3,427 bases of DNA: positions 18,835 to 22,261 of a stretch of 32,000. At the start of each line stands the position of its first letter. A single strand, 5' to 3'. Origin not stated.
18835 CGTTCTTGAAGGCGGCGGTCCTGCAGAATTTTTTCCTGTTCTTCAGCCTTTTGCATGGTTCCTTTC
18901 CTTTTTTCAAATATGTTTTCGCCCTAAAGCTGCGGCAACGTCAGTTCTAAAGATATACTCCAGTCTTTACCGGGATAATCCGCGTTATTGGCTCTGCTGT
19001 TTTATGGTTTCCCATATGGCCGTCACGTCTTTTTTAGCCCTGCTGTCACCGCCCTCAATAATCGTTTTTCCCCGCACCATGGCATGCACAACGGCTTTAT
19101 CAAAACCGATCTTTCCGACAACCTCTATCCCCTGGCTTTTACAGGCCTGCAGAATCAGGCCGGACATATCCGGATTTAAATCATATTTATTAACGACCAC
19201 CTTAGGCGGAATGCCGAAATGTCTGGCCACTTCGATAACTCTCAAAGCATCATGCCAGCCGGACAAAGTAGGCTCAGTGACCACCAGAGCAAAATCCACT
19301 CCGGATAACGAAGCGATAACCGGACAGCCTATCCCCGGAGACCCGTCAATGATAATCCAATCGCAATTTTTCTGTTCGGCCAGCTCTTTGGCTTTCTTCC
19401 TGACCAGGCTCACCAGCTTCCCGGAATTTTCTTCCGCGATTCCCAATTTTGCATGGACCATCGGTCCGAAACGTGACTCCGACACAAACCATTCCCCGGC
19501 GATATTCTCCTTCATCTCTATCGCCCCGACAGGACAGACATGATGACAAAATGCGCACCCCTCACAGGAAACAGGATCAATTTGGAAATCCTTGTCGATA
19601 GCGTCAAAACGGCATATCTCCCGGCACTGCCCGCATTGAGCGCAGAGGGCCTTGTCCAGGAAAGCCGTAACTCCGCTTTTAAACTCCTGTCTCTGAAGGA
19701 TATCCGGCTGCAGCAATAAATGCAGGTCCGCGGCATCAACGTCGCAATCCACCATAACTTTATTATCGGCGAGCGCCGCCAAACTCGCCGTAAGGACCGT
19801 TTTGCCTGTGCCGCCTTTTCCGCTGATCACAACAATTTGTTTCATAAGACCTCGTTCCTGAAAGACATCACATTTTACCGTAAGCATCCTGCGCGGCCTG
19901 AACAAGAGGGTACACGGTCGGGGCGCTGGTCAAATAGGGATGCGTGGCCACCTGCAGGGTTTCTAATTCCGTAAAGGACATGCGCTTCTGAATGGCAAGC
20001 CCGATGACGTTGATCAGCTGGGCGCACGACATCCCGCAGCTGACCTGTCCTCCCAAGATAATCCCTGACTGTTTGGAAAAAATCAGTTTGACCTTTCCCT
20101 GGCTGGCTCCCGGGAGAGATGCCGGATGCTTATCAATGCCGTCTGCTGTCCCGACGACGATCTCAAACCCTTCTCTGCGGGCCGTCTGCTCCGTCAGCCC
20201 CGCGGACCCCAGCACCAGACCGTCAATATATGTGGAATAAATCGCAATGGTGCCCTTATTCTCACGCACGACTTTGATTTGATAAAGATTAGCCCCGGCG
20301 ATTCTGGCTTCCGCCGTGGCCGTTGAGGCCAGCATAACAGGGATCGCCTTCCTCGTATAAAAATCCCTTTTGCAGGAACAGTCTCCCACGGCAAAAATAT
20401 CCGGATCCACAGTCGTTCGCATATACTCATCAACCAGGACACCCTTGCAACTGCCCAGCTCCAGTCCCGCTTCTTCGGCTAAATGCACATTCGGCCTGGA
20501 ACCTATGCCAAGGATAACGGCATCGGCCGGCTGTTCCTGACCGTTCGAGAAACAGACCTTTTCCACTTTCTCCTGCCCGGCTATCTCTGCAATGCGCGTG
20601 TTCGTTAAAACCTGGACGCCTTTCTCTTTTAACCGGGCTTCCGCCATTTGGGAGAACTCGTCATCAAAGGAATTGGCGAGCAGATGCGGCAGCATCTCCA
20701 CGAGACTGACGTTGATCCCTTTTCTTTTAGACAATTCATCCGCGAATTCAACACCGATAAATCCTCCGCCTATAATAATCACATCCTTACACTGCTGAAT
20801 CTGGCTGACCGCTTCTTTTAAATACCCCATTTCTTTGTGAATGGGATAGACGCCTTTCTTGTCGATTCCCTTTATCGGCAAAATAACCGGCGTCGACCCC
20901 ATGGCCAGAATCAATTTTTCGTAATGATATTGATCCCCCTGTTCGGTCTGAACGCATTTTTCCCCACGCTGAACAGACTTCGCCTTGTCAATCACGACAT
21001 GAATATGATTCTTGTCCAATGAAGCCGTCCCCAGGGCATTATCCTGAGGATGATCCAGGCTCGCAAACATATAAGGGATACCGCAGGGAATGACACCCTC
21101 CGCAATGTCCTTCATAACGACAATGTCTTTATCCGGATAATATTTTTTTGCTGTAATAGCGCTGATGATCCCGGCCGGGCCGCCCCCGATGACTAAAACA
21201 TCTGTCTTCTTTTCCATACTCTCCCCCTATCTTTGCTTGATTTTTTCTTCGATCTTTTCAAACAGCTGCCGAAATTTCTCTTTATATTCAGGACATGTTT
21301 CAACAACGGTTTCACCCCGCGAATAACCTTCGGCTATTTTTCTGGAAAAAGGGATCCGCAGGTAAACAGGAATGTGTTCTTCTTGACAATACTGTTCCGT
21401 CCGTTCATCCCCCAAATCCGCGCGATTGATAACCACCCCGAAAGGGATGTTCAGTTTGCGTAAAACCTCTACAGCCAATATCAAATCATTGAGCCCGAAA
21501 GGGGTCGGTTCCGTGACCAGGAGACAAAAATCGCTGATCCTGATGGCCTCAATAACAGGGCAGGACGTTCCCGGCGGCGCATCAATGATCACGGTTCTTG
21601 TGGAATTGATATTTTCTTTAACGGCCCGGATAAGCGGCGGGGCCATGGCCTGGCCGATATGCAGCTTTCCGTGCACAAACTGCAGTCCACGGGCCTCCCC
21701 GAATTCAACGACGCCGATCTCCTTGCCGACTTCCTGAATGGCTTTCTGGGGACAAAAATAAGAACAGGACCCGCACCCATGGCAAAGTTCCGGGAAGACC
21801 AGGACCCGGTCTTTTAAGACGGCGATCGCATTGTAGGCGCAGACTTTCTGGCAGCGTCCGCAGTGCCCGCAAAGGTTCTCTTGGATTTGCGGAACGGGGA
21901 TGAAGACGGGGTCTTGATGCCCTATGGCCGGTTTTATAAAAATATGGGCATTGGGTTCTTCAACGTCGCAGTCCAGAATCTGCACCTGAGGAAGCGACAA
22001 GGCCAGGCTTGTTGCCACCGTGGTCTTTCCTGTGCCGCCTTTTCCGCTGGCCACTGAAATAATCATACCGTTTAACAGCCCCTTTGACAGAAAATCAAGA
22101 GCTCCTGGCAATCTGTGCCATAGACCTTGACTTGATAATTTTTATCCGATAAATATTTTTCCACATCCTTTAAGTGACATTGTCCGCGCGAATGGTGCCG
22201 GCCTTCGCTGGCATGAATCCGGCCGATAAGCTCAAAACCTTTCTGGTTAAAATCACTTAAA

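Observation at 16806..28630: Fur-controlled 16-gene block: an expanded ORP (orange-protein)-like metallocluster system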

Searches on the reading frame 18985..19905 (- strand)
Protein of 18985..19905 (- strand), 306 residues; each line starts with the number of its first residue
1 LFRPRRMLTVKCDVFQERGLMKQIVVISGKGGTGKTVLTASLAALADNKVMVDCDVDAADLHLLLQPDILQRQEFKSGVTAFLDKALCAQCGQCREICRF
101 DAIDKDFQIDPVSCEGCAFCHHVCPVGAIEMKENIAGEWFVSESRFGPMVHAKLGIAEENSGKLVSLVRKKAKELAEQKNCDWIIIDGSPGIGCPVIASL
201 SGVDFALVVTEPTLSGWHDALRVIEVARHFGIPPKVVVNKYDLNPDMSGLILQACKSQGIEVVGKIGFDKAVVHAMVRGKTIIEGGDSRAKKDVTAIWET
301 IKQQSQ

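Call 5: search_protein_families(library=pfam, proteins=[window:18985-19905:-], max_evalue=0.01)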
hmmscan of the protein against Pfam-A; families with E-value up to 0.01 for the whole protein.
window:18985-19905:- (306 aa): 19 families
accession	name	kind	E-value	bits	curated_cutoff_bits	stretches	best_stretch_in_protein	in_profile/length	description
PF01656.29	CbiA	-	2.2e-14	53.9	25.4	1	24-282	1-125/125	CobQ/CobB/MinD/ParA nucleotide binding domain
PF10609.15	ParA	-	4e-10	40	27.1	1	22-57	4-43/246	NUBPL iron-transfer P-loop NTPase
PF00037.32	Fer4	-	1.1e-09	38.1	21.1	2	108-130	2-24/24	4Fe-4S binding domain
PF14697.11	Fer4_21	-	2.1e-08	34.6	35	1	81-131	1-59/59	4Fe-4S dicluster domain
PF13614.12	AAA_31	-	5.8e-06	26.8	27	0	21-56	1-40/177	AAA domain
PF12837.12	Fer4_6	-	6.2e-06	26.4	25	1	108-129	3-24/24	4Fe-4S binding domain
PF12838.12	Fer4_7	-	6.5e-06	26.9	27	2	113-134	1-22/52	4Fe-4S dicluster domain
PF13187.11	Fer4_9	-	7.1e-06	26.4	27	0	86-102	35-51/52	4Fe-4S dicluster domain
PF13484.11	Fer4_16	-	6.5e-05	24.1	30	0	114-135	2-24/66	4Fe-4S double cluster binding domain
PF25160.1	LdpA_Fe-S-bd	-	0.00037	20.7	27.6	1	91-132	5-46/49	LdpA Fe-S cluster-binding domain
PF20720.3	nSTAND3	-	0.00046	20.4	27.2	0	22-54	17-51/155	Novel STAND NTPase 3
PF13237.11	Fer4_10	-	0.00071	19.9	25.5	1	108-133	3-30/53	4Fe-4S dicluster domain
PF00931.28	NB-ARC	-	0.0011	18.7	23.5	0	22-42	18-38/248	NB-ARC domain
PF13191.12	AAA_16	-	0.0013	19.7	32.6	1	19-57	24-63/167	AAA ATPase domain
PF13479.12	AAA_24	-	0.0033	17.7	27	1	22-89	2-59/195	AAA domain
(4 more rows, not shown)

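Call 8: search_protein_families(library=ncbifam, proteins=[window:18985-19905:-], max_evalue=0.001)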
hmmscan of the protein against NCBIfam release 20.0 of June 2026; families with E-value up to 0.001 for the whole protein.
window:18985-19905:- (306 aa): 37 families (the best 25 are shown)
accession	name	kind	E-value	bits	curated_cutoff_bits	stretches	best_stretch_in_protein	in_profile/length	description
TIGR01969.1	minD_arch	subfamily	1.4e-17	63.7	201.75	2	179-292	107-221/251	cell division ATPase MinD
TIGR01968.1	minD_bact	equivalog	2.1e-15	56.8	212.9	2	172-302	101-237/261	septum site-determining protein MinD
NF041546.1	ParA_partition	equivalog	1.2e-12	47.8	180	1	169-299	67-202/203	ParA family partition ATPase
NF041891.1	hdrA_Methbact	equivalog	2.2e-10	39.4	1300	1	80-140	566-629/762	ferredoxin:CoB-CoM heterodisulfide reductase subunit HdrA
NF040770.1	hetero_SS_HdrA2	exception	2e-09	36.2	1100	1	77-133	568-627/777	CoB-CoM heterodisulfide reductase HdrA2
NF041136.1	MrpORP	equivalog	2.7e-09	36.8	450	1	21-62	5-50/365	iron-sulfur cluster carrier protein MrpORP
TIGR03371.1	cellulose_yhjQ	equivalog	9.1e-08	31.9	157.85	1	21-55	1-39/246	cellulose biosynthesis protein BcsQ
NF042909.1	FMH_DH_FwdF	exception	1e-07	31.4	375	1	107-196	220-308/336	tungsten-dependent formylmethanofuran dehydrogenase subunit FwdF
NF041778.1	hetero_SS_HdrA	equivalog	1e-07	30.2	1400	1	80-132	581-636/771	ferredoxin:CoB-CoM heterodisulfide reductase subunit HdrA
NF008079.0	PRK10818.1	equivalog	5.2e-07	29.3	508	0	22-65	3-50/270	septum site-determining protein MinD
NF058577.1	FdxA_fam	equivalog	7e-07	29.3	65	1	87-128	8-52/52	4Fe-4S ferredoxin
NF040684.1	PorD_Arch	equivalog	1.5e-06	28.2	120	1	81-133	27-83/85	pyruvate synthase subunit PorD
NF006183.0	PRK08318.1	equivalog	1.9e-06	26.9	335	1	77-137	333-403/422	NAD-dependent dihydropyrimidine dehydrogenase subunit PreA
TIGR01944.1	rnfB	subfamily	3.3e-06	26.8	68.7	1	74-134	101-165/190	RnfABCDGE type electron transport complex subunit B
TIGR02179.1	PorD_KorD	subfamily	3.5e-06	27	60.05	1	83-133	22-76/78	2-oxoacid:acceptor oxidoreductase, delta subunit, pyruvate/2-ketoisovalerate family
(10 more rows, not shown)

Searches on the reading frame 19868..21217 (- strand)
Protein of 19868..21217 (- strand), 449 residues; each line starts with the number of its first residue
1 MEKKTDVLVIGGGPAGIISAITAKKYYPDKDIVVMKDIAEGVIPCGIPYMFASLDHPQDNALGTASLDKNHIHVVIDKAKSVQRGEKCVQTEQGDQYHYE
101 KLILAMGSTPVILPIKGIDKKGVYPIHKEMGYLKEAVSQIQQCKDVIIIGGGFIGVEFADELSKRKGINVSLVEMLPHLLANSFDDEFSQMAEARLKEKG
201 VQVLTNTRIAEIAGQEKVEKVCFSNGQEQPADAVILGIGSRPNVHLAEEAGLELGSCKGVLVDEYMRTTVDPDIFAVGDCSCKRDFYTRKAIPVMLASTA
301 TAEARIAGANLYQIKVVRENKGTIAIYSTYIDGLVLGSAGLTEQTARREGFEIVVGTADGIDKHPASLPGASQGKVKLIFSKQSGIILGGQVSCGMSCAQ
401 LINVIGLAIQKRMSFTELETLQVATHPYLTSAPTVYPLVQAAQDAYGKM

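Call 5: search_protein_families(library=pfam, proteins=[window:19868-21217:-], max_evalue=0.01)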
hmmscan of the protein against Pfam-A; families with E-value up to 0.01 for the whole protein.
window:19868-21217:- (449 aa): 17 families
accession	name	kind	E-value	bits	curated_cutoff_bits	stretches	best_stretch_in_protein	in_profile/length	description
PF07992.20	Pyr_redox_2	-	2.5e-60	204.8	26.1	1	6-303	2-290/291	Pyridine nucleotide-disulphide oxidoreductase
PF00070.33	Pyr_redox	-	2.8e-21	76.3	22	1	146-224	2-80/82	Pyridine nucleotide-disulphide oxidoreductase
PF13738.12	Pyr_redox_3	-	8.9e-17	61.7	30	1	83-278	110-305/305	Pyridine nucleotide-disulphide oxidoreductase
PF02852.28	Pyr_redox_dim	-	3.1e-14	53.5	25.3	1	334-432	9-105/110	Pyridine nucleotide-disulphide oxidoreductase, dimerisation domain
PF01266.30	DAO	-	1e-10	42.2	27.9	1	145-175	1-30/353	FAD dependent oxidoreductase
PF03486.20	HI0933_like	-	6.8e-09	36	50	0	6-26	2-22/244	HI0933-like protein Rossmann domain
PF00890.30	FAD_binding_2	-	6.8e-07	29.2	20.4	0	6-35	1-28/414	FAD binding domain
PF13450.12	NAD_binding_8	-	1.3e-06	29.1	21.9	1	148-188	1-40/68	NAD(P)-binding Rossmann-like domain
PF13454.12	NAD_binding_9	-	1.7e-06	28.6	21.8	0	186-239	100-153/155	FAD-NAD(P)-binding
PF01134.28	GIDA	-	1.8e-06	27.7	22.1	0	6-25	1-20/391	Glucose inhibited division protein A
PF12831.13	FAD_oxidored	-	2.9e-06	27.3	27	1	6-25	1-20/416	FAD dependent oxidoreductase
PF05834.18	Lycopene_cycl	-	3.2e-06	26.9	23.4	1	145-180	1-37/380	Lycopene cyclase protein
PF01494.25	FAD_binding_3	-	2.7e-05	24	22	0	4-21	1-18/349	FAD binding domain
PF01946.23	Thi4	-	6.9e-05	22.6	26.2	0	144-174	18-48/235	Thi4 family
PF13434.12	Lys_Orn_oxgnase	-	0.0034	17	21.3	0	90-166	139-211/339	L-lysine 6-monooxygenase/L-ornithine 5-monooxygenase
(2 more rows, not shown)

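Call 8: search_protein_families(library=ncbifam, proteins=[window:19868-21217:-], max_evalue=0.001)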
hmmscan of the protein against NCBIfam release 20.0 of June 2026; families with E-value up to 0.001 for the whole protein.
window:19868-21217:- (449 aa): 84 families (the best 25 are shown)
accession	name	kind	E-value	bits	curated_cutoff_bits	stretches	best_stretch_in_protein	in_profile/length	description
NF007123.0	PRK09564.1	equivalog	1.7e-63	214.9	458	1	7-427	3-427/444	CoA-disulfide reductase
TIGR03385.1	CoA_CoA_reduc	equivalog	3.4e-62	210.7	578.8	1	7-429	2-428/439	CoA-disulfide reductase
NF046103.1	NOXase_Strep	equivalog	1.1e-52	179.5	600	1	7-428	2-426/442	H2O-forming NADH oxidase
TIGR01350.1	lipoamide_DH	equivalog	2.2e-50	171.7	408.8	1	67-430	99-444/461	dihydrolipoyl dehydrogenase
NF045765.1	PhenlGlyoxDHPadH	equivalog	6.9e-47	160.3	475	1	4-330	2-326/416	NADH-dependent phenylglyoxylate dehydrogenase subunit epsilon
TIGR02374.1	nitri_red_nirB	equivalog_domain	1.6e-46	159.1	578.35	1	68-284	65-281/794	nitrite reductase large subunit NirB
NF004943.0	PRK06292.2-1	equivalog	3e-40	138.4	432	1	69-428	99-443/456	dihydrolipoyl dehydrogenase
NF003437.0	PRK04965.1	equivalog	5e-38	131.1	392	1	79-297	81-291/378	NADH:flavorubredoxin reductase NorW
NF041853.1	hythiocyan_redase_MerA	equivalog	3e-37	128.5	650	1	68-430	88-431/440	hypothiocyanous acid reductase MerA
NF042949.2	3PPDioc_HcaD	equivalog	8.3e-36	123.5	450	1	6-315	3-309/386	3-phenylpropionate/cinnamic acid dioxygenase ferredoxin--NAD(+) reductase subunit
TIGR02053.1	MerA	equivalog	1e-34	120.3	454.45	1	78-432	108-443/465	mercury(II) reductase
NF004991.0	PRK06370.1-3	subfamily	2.1e-34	119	620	1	87-437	154-482/509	FAD-containing oxidoreductase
NF011565.0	PRK14989.1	subfamily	2.4e-34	118.5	883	1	67-285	69-287/847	nitrite reductase large subunit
NF004945.0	PRK06292.2-3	equivalog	2e-33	116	494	1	65-432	99-444/457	dihydrolipoyl dehydrogenase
NF003585.0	PRK05249.1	equivalog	4.1e-32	111.4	465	1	62-430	100-445/464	Si-specific NAD(P)(+) transhydrogenase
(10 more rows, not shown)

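Call 54: search_solved_structures(query=window:19868-21217:-, max_evalue=1e-30)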
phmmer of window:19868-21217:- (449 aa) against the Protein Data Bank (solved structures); distinct sequences matched with E-value up to 1e-30: 16.
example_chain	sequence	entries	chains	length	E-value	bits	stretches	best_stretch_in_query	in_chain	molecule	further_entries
6pfz_D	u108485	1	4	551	9e-54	186.2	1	6-445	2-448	NADH oxidase (NoxA-3)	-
8a56_A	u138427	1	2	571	4.1e-46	161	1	7-432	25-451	Coenzyme A-persulfide reductase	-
5l1n_A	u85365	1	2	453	2.2e-44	155.3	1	4-395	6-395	Coenzyme A disulfide reductase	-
4fx9_A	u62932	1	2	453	8.8e-43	150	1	4-393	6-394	Coenzyme A disulfide reductase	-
3kd9_A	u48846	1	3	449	2.3e-42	148.6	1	6-395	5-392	Coenzyme A disulfide reductase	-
3iwa_A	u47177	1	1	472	6.1e-37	130.7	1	68-435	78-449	FAD-dependent pyridine nucleotide-disulphide oxidoreductase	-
3ntd_A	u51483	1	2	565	1.2e-36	129.8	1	7-435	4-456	FAD-dependent pyridine nucleotide-disulphide oxidoreductase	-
3nta_A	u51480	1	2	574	1.3e-36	129.7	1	7-435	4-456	FAD-dependent pyridine nucleotide-disulphide oxidoreductase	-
6ruz_A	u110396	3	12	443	6.8e-36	127.3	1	7-445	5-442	NADH oxidase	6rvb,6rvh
4ocg_A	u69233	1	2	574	1.9e-35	125.8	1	7-435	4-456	FAD-dependent pyridine nucleotide-disulphide oxidoreductase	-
3nt6_A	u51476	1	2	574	2.8e-35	125.3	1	7-435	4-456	FAD-dependent pyridine nucleotide-disulphide oxidoreductase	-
2bc0_A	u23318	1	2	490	2.8e-34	122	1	79-429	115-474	NADH Oxidase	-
2bc1_A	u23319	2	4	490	5.2e-34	121.1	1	98-429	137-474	NADH Oxidase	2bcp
3cgb_A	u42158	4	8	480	1.1e-33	120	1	7-442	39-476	Pyridine nucleotide-disulfide oxidoreductase, class I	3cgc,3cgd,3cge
3icr_A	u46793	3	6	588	2.5e-33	118.8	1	8-434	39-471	Coenzyme A-Disulfide Reductase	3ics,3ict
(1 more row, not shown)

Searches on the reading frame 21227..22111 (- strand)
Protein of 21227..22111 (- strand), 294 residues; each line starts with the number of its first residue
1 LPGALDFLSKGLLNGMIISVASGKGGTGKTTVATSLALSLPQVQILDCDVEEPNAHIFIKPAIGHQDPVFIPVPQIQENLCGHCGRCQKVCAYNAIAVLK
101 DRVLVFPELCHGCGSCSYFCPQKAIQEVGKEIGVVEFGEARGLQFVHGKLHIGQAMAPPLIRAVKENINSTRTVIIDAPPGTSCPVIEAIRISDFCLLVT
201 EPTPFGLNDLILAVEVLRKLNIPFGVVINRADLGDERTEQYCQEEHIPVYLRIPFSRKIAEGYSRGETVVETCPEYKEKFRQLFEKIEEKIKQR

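Call 5: search_protein_families(library=pfam, proteins=[window:21227-22111:-], max_evalue=0.01)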
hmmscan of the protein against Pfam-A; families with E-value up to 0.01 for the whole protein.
window:21227-22111:- (294 aa): 16 families
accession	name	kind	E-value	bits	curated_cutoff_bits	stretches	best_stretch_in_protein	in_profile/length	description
PF10609.15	ParA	-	1.8e-15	57.5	27.1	2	17-55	5-47/246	NUBPL iron-transfer P-loop NTPase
PF01656.29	CbiA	-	7.6e-15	55.4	25.4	1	18-269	1-125/125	CobQ/CobB/MinD/ParA nucleotide binding domain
PF00037.32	Fer4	-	4.9e-09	36.1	21.1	2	105-126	3-24/24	4Fe-4S binding domain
PF13237.11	Fer4_10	-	8e-09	35.7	25.5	2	75-121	3-53/53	4Fe-4S dicluster domain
PF13614.12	AAA_31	-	3e-08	34.2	27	1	17-49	3-37/177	AAA domain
PF12837.12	Fer4_6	-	9.1e-08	32.1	25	1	73-96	1-24/24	4Fe-4S binding domain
PF12838.12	Fer4_7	-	2e-07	31.8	27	2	81-124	2-52/52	4Fe-4S dicluster domain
PF14697.11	Fer4_21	-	4e-07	30.5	35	1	75-125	2-57/59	4Fe-4S dicluster domain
PF25160.1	LdpA_Fe-S-bd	-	5.5e-07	29.7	27.6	2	87-128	9-46/49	LdpA Fe-S cluster-binding domain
PF12797.12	Fer4_2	-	4.1e-06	26.8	24.5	0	74-92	3-21/22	4Fe-4S binding domain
PF13484.11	Fer4_16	-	6.1e-06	27.4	30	0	81-97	2-18/66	4Fe-4S double cluster binding domain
PF13187.11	Fer4_9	-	1.7e-05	25.2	27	1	81-125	2-52/52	4Fe-4S dicluster domain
PF13481.12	AAA_25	-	0.00017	21.7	27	1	8-40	25-57/195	AAA domain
PF00142.24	Fer4_NifH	-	0.00032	20.7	25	0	225-291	178-248/271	4Fe-4S iron sulfur cluster binding proteins, NifH/frxC family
PF02374.21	ArsA_ATPase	-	0.0031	17.2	24.3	1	20-42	5-27/305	Anion-transporting ATPase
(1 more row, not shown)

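Call 8: search_protein_families(library=ncbifam, proteins=[window:21227-22111:-], max_evalue=0.001)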
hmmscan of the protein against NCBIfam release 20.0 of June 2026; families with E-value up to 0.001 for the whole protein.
window:21227-22111:- (294 aa): 46 families (the best 25 are shown)
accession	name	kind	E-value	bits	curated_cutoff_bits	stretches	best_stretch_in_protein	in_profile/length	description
TIGR01969.1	minD_arch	subfamily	5.6e-18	65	201.75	2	160-276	98-217/251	cell division ATPase MinD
NF041546.1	ParA_partition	equivalog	7.7e-14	51.7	180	2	153-274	59-189/203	ParA family partition ATPase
NF041136.1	MrpORP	equivalog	2.4e-13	50.1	450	2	18-54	8-48/365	iron-sulfur cluster carrier protein MrpORP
NF040770.1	hetero_SS_HdrA2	exception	3.3e-10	38.7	1100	1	74-126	572-624/777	CoB-CoM heterodisulfide reductase HdrA2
NF041891.1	hdrA_Methbact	equivalog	6.1e-10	37.9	1300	1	73-130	566-623/762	ferredoxin:CoB-CoM heterodisulfide reductase subunit HdrA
NF038196.1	ferrodoxin_EFR1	subfamily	2.7e-09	37.4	75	1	79-127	184-231/242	EFR1 family ferrodoxin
TIGR02700.1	flavo_MJ0208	hypoth_equivalog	3.6e-09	36.2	251.35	1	75-133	144-201/234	dihydromethanopterin reductase (acceptor)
NF043069.1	T4HPD_activ_SAM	equivalog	5.1e-09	35.9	425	1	77-136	49-108/299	trans-4-hydroxy-L-proline dehydratase activase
NF041778.1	hetero_SS_HdrA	equivalog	1.1e-07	30.1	1400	1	73-129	581-637/771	ferredoxin:CoB-CoM heterodisulfide reductase subunit HdrA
TIGR01968.1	minD_bact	equivalog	3.3e-07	29.9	212.9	1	16-50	2-40/261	septum site-determining protein MinD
NF007202.0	PRK09623.1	equivalog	7.5e-07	29.4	166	1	70-128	44-101/105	3-methyl-2-oxobutanoate dehydrogenase subunit delta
TIGR02179.1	PorD_KorD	subfamily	8.8e-07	29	60.05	1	74-129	20-76/78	2-oxoacid:acceptor oxidoreductase, delta subunit, pyruvate/2-ketoisovalerate family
NF053622.1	ATPseBagAMYCTU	equivalog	9e-07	28.6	400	1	18-52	9-45/325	ATPase BagA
NF058577.1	FdxA_fam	equivalog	9.5e-07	28.9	65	1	80-124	8-52/52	4Fe-4S ferredoxin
TIGR04041.1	activase_YjjW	hypoth_equivalog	9.9e-07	28.4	250.2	1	79-126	41-88/276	YjjW family glycine radical enzyme activase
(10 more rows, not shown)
